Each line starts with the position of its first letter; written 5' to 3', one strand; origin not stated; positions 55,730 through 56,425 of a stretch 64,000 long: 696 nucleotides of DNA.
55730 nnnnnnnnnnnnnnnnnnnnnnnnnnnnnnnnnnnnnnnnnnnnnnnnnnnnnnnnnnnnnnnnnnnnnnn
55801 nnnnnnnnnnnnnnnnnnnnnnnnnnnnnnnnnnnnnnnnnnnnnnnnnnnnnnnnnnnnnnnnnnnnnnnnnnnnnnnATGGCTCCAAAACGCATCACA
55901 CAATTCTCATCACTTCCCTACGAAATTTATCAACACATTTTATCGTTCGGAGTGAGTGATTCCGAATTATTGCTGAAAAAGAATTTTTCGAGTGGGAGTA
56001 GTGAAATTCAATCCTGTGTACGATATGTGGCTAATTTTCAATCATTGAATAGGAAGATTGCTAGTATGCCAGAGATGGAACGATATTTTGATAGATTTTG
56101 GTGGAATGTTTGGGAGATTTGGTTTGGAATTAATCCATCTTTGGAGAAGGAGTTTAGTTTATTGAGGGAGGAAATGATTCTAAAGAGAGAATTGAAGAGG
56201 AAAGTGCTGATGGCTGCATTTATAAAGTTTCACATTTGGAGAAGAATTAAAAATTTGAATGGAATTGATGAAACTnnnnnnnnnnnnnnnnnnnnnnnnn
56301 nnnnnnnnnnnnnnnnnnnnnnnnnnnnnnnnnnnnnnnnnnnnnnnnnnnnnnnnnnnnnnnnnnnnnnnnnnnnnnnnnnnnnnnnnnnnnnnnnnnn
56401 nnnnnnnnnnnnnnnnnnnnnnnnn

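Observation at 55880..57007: Ras-like GTPase with G12K, G60E and Q61H-type substitutions plus an F-box-like N-terminus and a CaaX box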

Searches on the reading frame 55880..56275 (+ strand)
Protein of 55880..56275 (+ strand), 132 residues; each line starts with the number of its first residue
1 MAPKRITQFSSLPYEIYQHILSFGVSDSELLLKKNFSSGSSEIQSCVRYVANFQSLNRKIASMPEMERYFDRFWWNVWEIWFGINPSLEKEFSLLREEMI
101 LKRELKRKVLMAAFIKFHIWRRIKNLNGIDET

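Call 8: search_protein_families(library=pfam, proteins=[window:55880-56275:+], max_evalue=10)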
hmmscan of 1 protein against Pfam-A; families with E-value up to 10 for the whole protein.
seq(132 aa): 0 families

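Call 16: find_homologous_proteins(query=A1, max_evalue=10)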
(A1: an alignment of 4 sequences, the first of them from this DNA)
Query A1 (4 sequences) (132 aa, profile of the alignment): 1 proteins with E <= 10 among 6496 candidates.
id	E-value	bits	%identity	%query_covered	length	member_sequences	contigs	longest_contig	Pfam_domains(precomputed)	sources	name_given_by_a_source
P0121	3.7e-58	213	90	100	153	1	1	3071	-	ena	-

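Call 17: find_encoding_contigs(protein=P0121, flank=5000)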
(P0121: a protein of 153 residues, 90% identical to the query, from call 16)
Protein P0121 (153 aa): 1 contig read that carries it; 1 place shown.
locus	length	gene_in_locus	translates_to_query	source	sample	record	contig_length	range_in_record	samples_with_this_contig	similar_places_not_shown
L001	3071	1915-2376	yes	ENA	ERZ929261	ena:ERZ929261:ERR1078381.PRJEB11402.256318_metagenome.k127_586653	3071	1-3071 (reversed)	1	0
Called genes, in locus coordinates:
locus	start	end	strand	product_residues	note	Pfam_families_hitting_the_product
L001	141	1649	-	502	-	PF02537:CRCB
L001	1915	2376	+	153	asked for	-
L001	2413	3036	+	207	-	PF00071:Ras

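Call 21: search_solved_structures(query=A1, max_evalue=10, show_alignments=3)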
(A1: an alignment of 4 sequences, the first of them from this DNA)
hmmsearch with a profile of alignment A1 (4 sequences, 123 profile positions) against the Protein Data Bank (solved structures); distinct sequences matched with E-value up to 10: 1.
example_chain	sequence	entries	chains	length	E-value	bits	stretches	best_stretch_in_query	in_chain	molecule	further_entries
5wlp_A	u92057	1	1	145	0.66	13.5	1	46-98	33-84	Autophagy-related protein 32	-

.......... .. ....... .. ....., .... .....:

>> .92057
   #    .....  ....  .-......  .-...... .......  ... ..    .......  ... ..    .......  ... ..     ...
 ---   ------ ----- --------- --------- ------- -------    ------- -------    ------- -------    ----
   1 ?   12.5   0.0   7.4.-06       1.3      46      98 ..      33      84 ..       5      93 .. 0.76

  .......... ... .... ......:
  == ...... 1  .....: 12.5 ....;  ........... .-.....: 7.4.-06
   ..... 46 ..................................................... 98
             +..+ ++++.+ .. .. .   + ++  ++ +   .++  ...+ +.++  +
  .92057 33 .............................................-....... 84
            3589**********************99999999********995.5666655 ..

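Call 36: search_protein_representatives(alignment_id=A1)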
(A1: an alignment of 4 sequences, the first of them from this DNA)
Query: 4 sequences, 123 profile positions. Proteins with E-value up to 0.001 (for the whole library): 18; up to 1e-10: 6; up to 1e-30: 1. The best 18 are listed.
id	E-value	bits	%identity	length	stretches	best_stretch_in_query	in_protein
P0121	1.2e-58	213.0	-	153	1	1-123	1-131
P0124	3.7e-24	101.5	-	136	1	1-116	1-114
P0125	3.8e-23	98.3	-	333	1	5-116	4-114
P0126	6.8e-15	71.6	-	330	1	3-121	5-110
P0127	2.2e-13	66.7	-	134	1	2-113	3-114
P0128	3.5e-11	59.6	-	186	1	1-118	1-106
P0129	2.1e-09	53.9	-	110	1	55-115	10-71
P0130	6.1e-09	52.4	-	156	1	8-118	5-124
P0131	3.1e-08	50.1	-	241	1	7-105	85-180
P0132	5.3e-08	49.4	-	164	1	43-117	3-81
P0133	1.9e-07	47.6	-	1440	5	8-32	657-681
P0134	1.8e-06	44.4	-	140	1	8-114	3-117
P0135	2.0e-05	41.0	-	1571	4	9-55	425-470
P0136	2.8e-05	40.6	-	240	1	10-112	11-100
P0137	6.9e-05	39.3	-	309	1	11-122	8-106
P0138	8.6e-05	39.0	-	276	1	20-106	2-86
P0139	1.9e-04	37.9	-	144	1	9-113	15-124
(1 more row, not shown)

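Call 46: search_protein_families(library=pfam, proteins=[P0133, P0135], max_evalue=0.01)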
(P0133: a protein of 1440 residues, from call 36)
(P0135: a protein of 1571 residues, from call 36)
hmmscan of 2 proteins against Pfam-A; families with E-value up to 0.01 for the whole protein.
P0133 (1440 aa): 7 families
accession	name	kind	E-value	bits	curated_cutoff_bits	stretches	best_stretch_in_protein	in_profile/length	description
PF24758.1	LRR_At5g56370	-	2.2e-44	152.2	27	4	404-533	1-131/227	FBD-associated F-box protein At5g56370, LRR repeats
PF07723.19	LRR_2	-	4.9e-30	103.2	20.9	4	462-487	1-26/26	Leucine Rich Repeat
PF23622.1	LRR_At1g61320_AtMIF1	-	4.6e-26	92.5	26.9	4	384-495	5-125/384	At1g61320/AtMIF1, LRR domain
PF00646.38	F-box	-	1.7e-18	66.1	20.5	3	315-356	1-42/43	F-box domain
PF12937.12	F-box-like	-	5e-11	42.6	24.3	1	315-348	1-34/47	F-box-like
PF15966.10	F-box_4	-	5e-07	30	32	0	313-337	3-26/116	F-box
PF14732.11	UAE_UbL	-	0.0023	18.8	30.8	0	868-905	40-78/89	Ubiquitin/SUMO-activating enzyme ubiquitin-like domain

P0135 (1571 aa): 9 families
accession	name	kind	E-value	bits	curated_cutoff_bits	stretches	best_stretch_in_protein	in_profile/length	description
PF00646.38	F-box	-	3.1e-33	112.8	20.5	4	19-57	1-39/43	F-box domain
PF24758.1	LRR_At5g56370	-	2.3e-24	86.7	27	4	553-615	61-125/227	FBD-associated F-box protein At5g56370, LRR repeats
PF12937.12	F-box-like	-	1.9e-18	66.4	24.3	3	816-849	1-34/47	F-box-like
PF15966.10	F-box_4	-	1.7e-07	31.6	32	0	423-462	3-42/116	F-box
PF07723.19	LRR_2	-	2.1e-05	25.4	20.9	0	943-966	2-26/26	Leucine Rich Repeat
PF13599.13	Pentapeptide_4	-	4.4e-05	23.9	38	0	580-628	23-71/78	Pentapeptide repeat region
PF23622.1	LRR_At1g61320_AtMIF1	-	5.1e-05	23.3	26.9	0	1354-1458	93-193/384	At1g61320/AtMIF1, LRR domain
PF22568.1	Tet_C_40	-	0.00012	22.6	27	0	15-37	91-113/129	Tetracyclin repressor-like, C-terminal domain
PF24469.2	F54D1_6_C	-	0.006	17.2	27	0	645-669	16-40/75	F54D1.6, C-terminal Sushi-like domain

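Call 58: predict_structure(alignment_id=A5)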
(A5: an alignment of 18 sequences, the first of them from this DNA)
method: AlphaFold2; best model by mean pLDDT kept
length: 131 residues; sequences in the alignment: 18
mean_pLDDT: 82.3   pTM: 0.75
mean pLDDT of the five models: 82.3, 81.0, 80.1, 79.6, 78.9
residues with pLDDT >= 90: 54; 70-90: 49; 50-70: 24; < 50: 4
segments of 3 or more residues with pLDDT < 50: none
pLDDT, mean of each block of 10 residues (from residue 1): 64 90 72 59 88 90 92 91 88 93 94 88 64 40
secondary structure, 60 per line:
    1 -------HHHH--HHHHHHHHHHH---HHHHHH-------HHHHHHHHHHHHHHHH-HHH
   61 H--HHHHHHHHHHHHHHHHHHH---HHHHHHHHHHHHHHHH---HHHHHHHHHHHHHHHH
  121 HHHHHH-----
elements in order: H8-11 H14-24 H28-33 H41-56 H58-61 H64-82 H86-101 H105-126

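Call 63: fold_search(model_id=the predicted structure, library=pdb)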
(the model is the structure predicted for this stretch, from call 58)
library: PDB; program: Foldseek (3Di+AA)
matches with E <= 10: 31; with E <= 0.001: 0
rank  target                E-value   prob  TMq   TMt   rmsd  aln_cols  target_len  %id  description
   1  3hta_C                1.3e+00  0.18  0.26  0.21   8.0       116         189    9  Crystal structure of multidrug binding protein EbrR complexed with imidazole (released 2010-07-14)
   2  3on4_C                2.2e+00  0.18  0.34  0.26   9.0       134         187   17  Crystal structure of TetR transcriptional regulator from Legionella pneumophila (released 2010-09-22)
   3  3hta_B                2.3e+00  0.11  0.24  0.20   8.8       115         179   10  Crystal structure of multidrug binding protein EbrR complexed with imidazole (released 2010-07-14)
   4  1jwg_A                2.7e+00  0.13  0.28  0.27  11.5       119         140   11  VHS Domain of human GGA1 complexed with cation-independent M6PR C-terminal Peptide (released 2002-03-06)
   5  1v9d_A                2.7e+00  0.04  0.18  0.11  22.7       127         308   10  Crystal structure of the core FH2 domain of mouse mDia1 (released 2004-03-09)
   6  6o6p_A                3.0e+00  0.13  0.31  0.24   8.0       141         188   11  Structure of the regulator FasR from Mycobacterium tuberculosis in complex with DNA (released 2020-03-11)
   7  1py1_A                3.5e+00  0.12  0.31  0.29   9.7       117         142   13  Complex of GGA1-VHS domain and beta-secretase C-terminal phosphopeptide (released 2003-11-04)
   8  7x6g_A                3.5e+00  0.07  0.21  0.20  16.7       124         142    9  Outer membrane lipoprotein QseG of Escherichia coli O157:H7 (released 2023-03-15)
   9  2v57_A                3.9e+00  0.11  0.32  0.27   8.7       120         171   12  Crystal structure of the TetR-like transcriptional regulator LfrR from Mycobacterium smegmatis in complex with proflav (released 2009-10-20)
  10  1ujk_A                4.2e+00  0.10  0.28  0.26   9.3       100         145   12  VHS domain of human GGA1 complexed with C-terminal phosphopeptide from BACE (released 2004-05-11)
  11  3g2s_B                4.4e+00  0.10  0.30  0.28  11.3       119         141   10  VHS Domain of human GGA1 complexed with SorLA C-terminal Peptide (released 2009-12-15)
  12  1py1_C                5.2e+00  0.10  0.30  0.29   9.2       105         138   10  Complex of GGA1-VHS domain and beta-secretase C-terminal phosphopeptide (released 2003-11-04)
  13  5cwj                  5.4e+00  0.11  0.31  0.27   9.5       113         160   18  Crystal structure of de novo designed helical repeat protein DHR49 (released 2015-12-16)
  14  1mhq_A                6.1e+00  0.05  0.21  0.19  12.9       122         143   13  Crystal Structure Of Human GGA2 VHS Domain (released 2003-03-11)
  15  7x6f_A                6.1e+00  0.04  0.21  0.19  16.6       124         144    9  Outer membrane lipoprotein QseG of Escherichia coli O157:H7 (released 2023-03-15)
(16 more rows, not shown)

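Call 69: list_cluster_members(proteins=[P0125, P0138, P0126, P0137, P0136, P0127, P0130, P0131, P0139, P0124])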
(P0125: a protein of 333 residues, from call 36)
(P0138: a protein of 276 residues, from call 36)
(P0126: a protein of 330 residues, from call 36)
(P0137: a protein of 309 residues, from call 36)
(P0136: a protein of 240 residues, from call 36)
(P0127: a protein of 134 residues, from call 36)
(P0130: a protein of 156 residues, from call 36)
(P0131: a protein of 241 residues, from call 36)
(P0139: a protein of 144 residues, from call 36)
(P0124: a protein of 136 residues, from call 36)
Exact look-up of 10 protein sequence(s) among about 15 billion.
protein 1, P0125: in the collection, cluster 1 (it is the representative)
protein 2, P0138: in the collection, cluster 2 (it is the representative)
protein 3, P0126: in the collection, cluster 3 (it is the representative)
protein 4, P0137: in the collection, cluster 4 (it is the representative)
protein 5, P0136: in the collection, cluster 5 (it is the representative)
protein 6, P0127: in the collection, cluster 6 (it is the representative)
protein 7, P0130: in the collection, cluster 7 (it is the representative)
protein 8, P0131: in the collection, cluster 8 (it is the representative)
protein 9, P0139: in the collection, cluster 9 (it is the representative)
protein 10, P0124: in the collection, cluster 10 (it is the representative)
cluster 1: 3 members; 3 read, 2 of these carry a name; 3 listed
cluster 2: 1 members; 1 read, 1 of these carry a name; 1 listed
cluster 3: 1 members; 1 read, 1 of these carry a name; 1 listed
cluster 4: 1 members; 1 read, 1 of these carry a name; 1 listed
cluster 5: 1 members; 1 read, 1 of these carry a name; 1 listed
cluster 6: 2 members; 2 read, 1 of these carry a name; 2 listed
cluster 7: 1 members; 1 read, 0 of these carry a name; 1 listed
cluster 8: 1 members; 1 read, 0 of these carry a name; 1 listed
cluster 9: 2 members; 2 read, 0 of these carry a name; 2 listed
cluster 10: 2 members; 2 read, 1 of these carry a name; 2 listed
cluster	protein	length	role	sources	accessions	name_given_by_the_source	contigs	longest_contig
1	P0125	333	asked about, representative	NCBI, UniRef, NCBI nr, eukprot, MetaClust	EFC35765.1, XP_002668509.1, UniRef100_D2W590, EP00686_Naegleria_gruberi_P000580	ras family small GTPase [Naegleria gruberi] | Ras family small GTPase n=1 Tax=Naegleria gruberi TaxID=5762 RepID=D2W590_NAEGR | XP_002668509.1 ras family small GTPase [Naegleria gruberi strain NEG-M]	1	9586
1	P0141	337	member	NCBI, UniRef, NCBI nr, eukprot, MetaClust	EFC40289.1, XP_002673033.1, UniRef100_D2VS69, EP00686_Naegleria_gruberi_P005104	ras family small GTPase [Naegleria gruberi] | Ras family small GTPase n=1 Tax=Naegleria gruberi TaxID=5762 RepID=D2VS69_NAEGR | XP_002673033.1 ras family small GTPase [Naegleria gruberi strain NEG-M]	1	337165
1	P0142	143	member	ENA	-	-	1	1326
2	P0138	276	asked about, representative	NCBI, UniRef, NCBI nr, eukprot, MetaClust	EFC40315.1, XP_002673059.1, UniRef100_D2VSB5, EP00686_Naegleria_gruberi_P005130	predicted protein [Naegleria gruberi] | Predicted protein n=1 Tax=Naegleria gruberi TaxID=5762 RepID=D2VSB5_NAEGR | uncharacterized protein NAEGRDRAFT_71880 [Naegleria gruberi]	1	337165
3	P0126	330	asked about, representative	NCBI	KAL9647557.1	hypothetical protein ABK040_006913 [Willaertia magna]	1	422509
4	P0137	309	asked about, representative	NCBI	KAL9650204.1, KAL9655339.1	hypothetical protein ABK040_011180 [Willaertia magna]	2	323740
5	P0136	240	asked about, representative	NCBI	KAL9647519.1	hypothetical protein ABK040_006878 [Willaertia magna]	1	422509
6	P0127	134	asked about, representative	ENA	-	-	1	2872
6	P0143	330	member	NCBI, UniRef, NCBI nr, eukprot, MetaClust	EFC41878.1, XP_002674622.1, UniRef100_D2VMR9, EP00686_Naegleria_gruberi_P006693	ras family small GTPase [Naegleria gruberi] | Ras family small GTPase n=1 Tax=Naegleria gruberi TaxID=5762 RepID=D2VMR9_NAEGR | XP_002674622.1 ras family small GTPase [Naegleria gruberi strain NEG-M]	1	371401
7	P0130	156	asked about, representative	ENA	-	-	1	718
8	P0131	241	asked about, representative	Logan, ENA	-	-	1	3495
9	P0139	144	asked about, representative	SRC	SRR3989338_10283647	-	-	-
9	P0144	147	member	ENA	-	-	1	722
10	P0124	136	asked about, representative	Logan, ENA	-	-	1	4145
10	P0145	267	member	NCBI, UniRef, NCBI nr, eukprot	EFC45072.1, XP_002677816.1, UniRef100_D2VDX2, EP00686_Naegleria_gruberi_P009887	ras family small GTPase [Naegleria gruberi] | Ras family small GTPase n=1 Tax=Naegleria gruberi TaxID=5762 RepID=D2VDX2_NAEGR | XP_002677816.1 ras family small GTPase [Naegleria gruberi strain NEG-M]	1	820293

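Call 76: find_homologous_proteins(query=A5, max_evalue=0.01)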
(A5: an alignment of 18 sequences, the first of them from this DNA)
Query A5 (18 sequences) (131 aa, profile of the alignment): 3 proteins with E <= 0.01 among 1186 candidates.
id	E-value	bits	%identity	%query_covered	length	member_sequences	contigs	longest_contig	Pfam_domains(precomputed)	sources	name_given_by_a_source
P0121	1.0e-40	156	90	100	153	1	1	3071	-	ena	-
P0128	3.7e-25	106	22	47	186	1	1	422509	-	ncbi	ncbi:hypothetical protein ABK040_006875 [Willaertia magna]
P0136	2.1e-20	91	-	-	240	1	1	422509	PF00025.28,PF08477.20,PF00071.29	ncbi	ncbi:hypothetical protein ABK040_006878 [Willaertia magna]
